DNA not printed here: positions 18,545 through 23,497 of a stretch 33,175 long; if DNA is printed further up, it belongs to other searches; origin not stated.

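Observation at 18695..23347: Three bacterial-type sigma-70 modules fused in one 1,550-aa ORF inside an archaeal gene neighbourhood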

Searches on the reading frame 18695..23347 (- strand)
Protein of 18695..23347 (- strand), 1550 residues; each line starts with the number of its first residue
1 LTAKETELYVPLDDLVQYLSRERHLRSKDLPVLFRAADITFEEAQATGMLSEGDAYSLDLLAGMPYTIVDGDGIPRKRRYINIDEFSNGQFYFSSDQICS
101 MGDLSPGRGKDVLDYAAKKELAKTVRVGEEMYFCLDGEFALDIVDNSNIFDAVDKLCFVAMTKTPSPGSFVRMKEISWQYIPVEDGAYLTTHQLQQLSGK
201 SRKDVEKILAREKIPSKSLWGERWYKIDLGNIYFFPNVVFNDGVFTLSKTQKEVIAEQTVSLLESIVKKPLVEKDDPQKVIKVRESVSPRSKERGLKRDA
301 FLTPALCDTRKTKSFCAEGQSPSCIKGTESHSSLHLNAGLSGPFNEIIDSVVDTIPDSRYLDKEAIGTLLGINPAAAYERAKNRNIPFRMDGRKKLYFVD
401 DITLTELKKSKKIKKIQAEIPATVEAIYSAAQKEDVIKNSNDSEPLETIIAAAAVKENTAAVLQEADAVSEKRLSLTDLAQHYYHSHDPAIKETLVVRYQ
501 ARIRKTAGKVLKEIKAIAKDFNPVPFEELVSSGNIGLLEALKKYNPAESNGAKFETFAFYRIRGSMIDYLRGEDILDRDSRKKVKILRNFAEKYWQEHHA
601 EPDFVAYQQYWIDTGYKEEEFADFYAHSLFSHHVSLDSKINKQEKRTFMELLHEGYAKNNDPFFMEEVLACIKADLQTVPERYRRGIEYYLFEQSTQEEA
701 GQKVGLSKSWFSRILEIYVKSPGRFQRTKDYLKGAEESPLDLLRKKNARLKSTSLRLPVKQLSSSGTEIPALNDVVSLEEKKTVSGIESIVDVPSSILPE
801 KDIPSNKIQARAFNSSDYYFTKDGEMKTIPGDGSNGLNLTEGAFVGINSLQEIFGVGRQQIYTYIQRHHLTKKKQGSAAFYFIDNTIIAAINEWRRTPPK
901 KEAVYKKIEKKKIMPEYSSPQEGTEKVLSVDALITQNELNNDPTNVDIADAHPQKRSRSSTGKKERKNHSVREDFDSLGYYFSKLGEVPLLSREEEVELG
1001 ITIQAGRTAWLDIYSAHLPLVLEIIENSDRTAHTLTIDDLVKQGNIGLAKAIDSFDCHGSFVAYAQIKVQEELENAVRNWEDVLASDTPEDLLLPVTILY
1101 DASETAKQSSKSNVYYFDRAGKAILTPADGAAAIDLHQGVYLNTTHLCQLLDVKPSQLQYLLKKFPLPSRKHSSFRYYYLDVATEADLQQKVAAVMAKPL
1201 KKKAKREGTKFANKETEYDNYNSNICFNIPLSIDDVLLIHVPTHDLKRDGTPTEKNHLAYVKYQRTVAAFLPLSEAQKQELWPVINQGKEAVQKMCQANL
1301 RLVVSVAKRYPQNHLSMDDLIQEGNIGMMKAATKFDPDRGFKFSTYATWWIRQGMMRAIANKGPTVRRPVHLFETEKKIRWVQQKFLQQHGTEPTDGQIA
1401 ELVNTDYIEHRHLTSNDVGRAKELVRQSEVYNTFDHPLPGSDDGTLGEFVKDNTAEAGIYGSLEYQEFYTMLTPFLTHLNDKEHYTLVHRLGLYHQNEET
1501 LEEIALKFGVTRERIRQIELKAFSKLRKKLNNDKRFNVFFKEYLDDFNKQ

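Call 4: search_protein_families(library=pfam, proteins=[window:18695-23347:-], max_evalue=1)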
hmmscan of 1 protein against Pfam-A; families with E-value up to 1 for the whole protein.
window:18695-23347:- (1550 aa): 9 families
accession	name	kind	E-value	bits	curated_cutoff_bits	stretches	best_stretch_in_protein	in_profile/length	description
PF04542.20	Sigma70_r2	-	2.2e-39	133.5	24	3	1297-1362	3-68/71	Sigma-70 region 2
PF04545.22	Sigma70_r4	-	5.9e-14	51.8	24.1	2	1478-1528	4-50/50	Sigma-70, region 4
PF00140.25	Sigma70_r1_2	-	1.5e-08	34.9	22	1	976-1007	1-32/34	Sigma-70 factor, region 1.2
PF12728.13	HTH_17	-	4.8e-07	30.4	27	0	850-876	7-33/51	Helix-turn-helix domain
PF04539.22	Sigma70_r3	-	3.3e-06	27.5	25.3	1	1376-1455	3-71/78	Sigma-70 region 3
PF13518.12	HTH_28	-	5.5e-05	23.6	25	0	1493-1518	8-32/52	Helix-turn-helix domain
PF13411.12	MerR_1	-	0.0022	18.5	21.6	1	1145-1179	4-38/69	MerR HTH family regulatory protein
PF13384.12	HTH_23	-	0.0041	17.4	24.6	0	695-720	18-43/50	Homeodomain-like domain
PF13560.12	HTH_31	-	0.064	14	27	1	696-715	16-35/64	Helix-turn-helix domain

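Call 5: search_protein_families(library=ncbifam, proteins=[window:18695-23347:-], max_evalue=0.1)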
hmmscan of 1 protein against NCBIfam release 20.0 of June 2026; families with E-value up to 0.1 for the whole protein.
window:18695-23347:- (1550 aa): 54 families (the best 25 are shown)
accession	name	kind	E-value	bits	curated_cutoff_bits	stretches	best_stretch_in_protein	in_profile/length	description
TIGR02997.1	Sig70-cyanoRpoD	subfamily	3.7e-82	276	384.5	3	1269-1527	53-298/298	RNA polymerase sigma factor, RpoD/SigA family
NF004208.0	PRK05658.1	equivalog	2.6e-80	271.2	555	3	1288-1531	390-621/631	RNA polymerase sigma factor RpoD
NF041931.2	MzaA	equivalog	5e-80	270.3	800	3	1260-1531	445-706/726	MZA anti-phage system associated sigma-70 family RNA polymerase sigma factor MzaA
TIGR02393.1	RpoD_Cterm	equivalog_domain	1.3e-77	260.6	354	3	1291-1533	1-231/238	RNA polymerase sigma factor RpoD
NF004207.0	PRK05657.1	equivalog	2.5e-77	260.4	394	3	1289-1532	88-319/329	RNA polymerase sigma factor RpoS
TIGR02394.1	rpoS_proteo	equivalog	2.8e-77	260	378.7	3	1288-1533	44-277/285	RNA polymerase sigma factor RpoS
NF006666.0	PRK09210.1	equivalog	7e-77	259.2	572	3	1273-1529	114-359/370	RNA polymerase sigma factor RpoD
NF005920.0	PRK07921.1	subfamily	4.9e-68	229.6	464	3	1268-1532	68-320/328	RNA polymerase sigma factor SigB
NF005643.0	PRK07406.1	equivalog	2.9e-66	224.2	500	1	1275-1532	145-389/397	RNA polymerase sigma factor RpoD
NF004562.0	PRK05901.1-4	equivalog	5.3e-64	216.7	779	1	1263-1537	287-550/571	RNA polymerase sigma factor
NF004560.0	PRK05901.1-1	equivalog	7.7e-62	210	711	2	1273-1528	261-504/516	RNA polymerase sigma factor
NF004565.0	PRK05901.2-3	equivalog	1.2e-61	209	484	3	1286-1540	249-499/501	RNA polymerase sigma factor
NF004561.0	PRK05901.1-3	equivalog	6.5e-60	203.7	582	1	1273-1528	282-525/537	RNA polymerase sigma factor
NF004615.0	PRK05949.1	subfamily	1.7e-59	201.4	530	2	1275-1534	76-322/327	RNA polymerase sigma factor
NF005642.0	PRK07405.1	subfamily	9.7e-59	199.1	524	1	1274-1532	66-311/318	RNA polymerase sigma factor SigD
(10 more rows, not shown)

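Call 11: find_homologous_proteins(query=window:18695-23347:-, max_evalue=1e-10)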
Query window:18695-23347:- (1550 aa): 3 proteins with E <= 1e-10 among 8000 candidates.
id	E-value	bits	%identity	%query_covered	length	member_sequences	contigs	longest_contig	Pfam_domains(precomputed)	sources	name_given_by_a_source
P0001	0.0e+0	3530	100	100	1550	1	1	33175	PF12728.14,PF04545.23,PF00140.26,PF04542.21,PF04539.23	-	-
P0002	0.0e+0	1326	55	51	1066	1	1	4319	PF04545.23,PF00140.26,PF04542.21,PF04539.23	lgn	-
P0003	3.0e-26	110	32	19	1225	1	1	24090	PF04545.23,PF00140.26,PF04542.21,PF04539.23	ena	-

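Call 18: find_related_loci(query=window:18695-23347:-, collection=genome_contigs, flank=10000)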
Query window:18695-23347:- (1550 aa) in genome_contigs; peptide patterns used: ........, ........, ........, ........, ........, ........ (x = any residue, [..] = any of these).
72 stretches matched a pattern; 4 encode a relative of the query (tblastn E <= 1e-3); 4 distinct loci.
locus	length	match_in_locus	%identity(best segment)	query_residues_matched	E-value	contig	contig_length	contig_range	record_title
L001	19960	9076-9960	38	974-1533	5e-44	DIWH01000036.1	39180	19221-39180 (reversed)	MAG TPA_asm: bacterium UBP9_UBA6111 isolate UBA6111 UBA6111_contig_23375, whole genome shotgun sequence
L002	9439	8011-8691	38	524-1534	3e-38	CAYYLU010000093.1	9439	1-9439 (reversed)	MAG TPA_asm: uncultured Syntrophus sp. isolate SRP192927_co7_524 genome assembly, contig: NODE_15309_length_9439_cov_9.0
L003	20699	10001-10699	38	1294-1539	5e-38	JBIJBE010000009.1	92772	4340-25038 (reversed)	MAG: Bdellovibrionota bacterium isolate ME2006-08-03D11_3300047094_group2_bin168 Rohwer_bin1170_scaffold_55_c1, whole ge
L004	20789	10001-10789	31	974-1528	2e-33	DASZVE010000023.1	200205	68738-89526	MAG TPA_asm: Mucilaginibacter sp. isolate SMAG_U6123 k141_97326, whole genome shotgun sequence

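Call 19: find_encoding_contigs(protein=P0002, flank=10000)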
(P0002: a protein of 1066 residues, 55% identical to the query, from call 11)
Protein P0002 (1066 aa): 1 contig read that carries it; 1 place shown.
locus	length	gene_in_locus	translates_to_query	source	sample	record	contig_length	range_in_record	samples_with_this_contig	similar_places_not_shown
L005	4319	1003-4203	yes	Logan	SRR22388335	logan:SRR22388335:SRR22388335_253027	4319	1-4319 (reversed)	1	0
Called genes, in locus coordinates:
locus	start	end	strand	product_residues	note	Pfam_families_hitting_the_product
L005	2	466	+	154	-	?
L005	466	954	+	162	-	-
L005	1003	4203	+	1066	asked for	PF00140:Sigma70_r1_2 (weak), PF04542:Sigma70_r2, PF04539:Sigma70_r3 (faint), PF04545:Sigma70_r4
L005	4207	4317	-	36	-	?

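Call 20: find_encoding_contigs(protein=P0001, flank=10000)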
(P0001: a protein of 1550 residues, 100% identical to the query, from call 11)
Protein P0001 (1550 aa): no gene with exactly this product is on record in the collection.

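Call 38: search_protein_families(library=padloc, proteins=[window:18695-23347:-], max_evalue=0.001)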
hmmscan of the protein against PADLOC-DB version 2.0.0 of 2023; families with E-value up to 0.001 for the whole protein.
window:18695-23347:- (1550 aa): 2 families
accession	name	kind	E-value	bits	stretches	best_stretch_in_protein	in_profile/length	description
PDLC02203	MzaA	-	3.2e-56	188.9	2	1285-1532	424-661/683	-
PDLC04133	mad1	-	4.9e-09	34.4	0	844-877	5-38/60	mads_1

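Call 39: search_protein_families(library=phrogs, proteins=[window:18695-23347:-], max_evalue=0.001)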
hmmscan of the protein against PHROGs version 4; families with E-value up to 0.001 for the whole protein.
window:18695-23347:- (1550 aa): 7 families
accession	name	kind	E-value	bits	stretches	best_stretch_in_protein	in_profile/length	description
phrog_351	-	transcription regulation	5.7e-89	300.8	2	1286-1541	499-737/928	RNA polymerase sigma factor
phrog_21612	-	transcription regulation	1e-11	45.1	1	1290-1389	13-111/600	RNA polymerase sigma factor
phrog_36098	-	transcription regulation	1.2e-08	35.9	1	1291-1424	13-151/223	RNA polymerase sigma factor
phrog_32691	-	transcription regulation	7.4e-07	30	0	527-570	53-96/286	RNA polymerase sigma factor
phrog_1740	-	transcription regulation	8.3e-07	28.9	0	1271-1540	33-226/567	RNA polymerase sigma factor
phrog_15865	-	transcription regulation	7.5e-06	26.4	0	500-573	26-97/386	RNA polymerase sigma factor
phrog_36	-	transcription regulation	2.5e-05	25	0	1497-1537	154-194/220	transcriptional regulator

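Call 55: find_related_loci(query=window:18695-23347:-, collection=viral_contigs, flank=8000)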
Query window:18695-23347:- (1550 aa) in viral_contigs; peptide patterns used: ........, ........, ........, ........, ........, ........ (x = any residue, [..] = any of these).
8 stretches matched a pattern, but none encodes a relative of the query by tblastn (E <= 1e-3).

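Call 76: find_encoding_contigs(protein=P0003, flank=8000, max_places=1)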
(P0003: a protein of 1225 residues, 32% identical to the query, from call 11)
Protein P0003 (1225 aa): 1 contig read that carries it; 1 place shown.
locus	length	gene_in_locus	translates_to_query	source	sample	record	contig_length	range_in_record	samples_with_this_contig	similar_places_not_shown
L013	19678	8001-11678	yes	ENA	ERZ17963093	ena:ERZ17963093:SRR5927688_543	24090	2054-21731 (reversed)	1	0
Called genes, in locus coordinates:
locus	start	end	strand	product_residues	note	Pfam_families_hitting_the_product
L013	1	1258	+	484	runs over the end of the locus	PF03816:LytR_cpsA_psr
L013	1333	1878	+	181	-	-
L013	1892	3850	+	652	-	PF03717:PBP_dimer, PF00905:Transpeptidase, PF03793:PASTA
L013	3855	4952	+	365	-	PF00953:Glycos_transf_4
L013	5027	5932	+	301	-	-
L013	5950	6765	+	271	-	-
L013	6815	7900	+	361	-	PF01098:FTSW_RODA_SPOVE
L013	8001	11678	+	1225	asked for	PF00140:Sigma70_r1_2 (weak), PF04542:Sigma70_r2, PF04539:Sigma70_r3, PF04545:Sigma70_r4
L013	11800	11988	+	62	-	PF13451:zf_Tbcl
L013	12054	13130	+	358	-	PF03033:Glyco_transf_28, PF04101:Glyco_tran_28_C, PF06722:EryCIII-like_C (weak), PF00201:UDPGT (weak)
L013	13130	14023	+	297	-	PF01565:FAD_binding_4, PF02873:MurB_C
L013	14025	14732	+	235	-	PF08478:POTRA_1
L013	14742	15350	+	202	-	PF02677:QueH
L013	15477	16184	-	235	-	-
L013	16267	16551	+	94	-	-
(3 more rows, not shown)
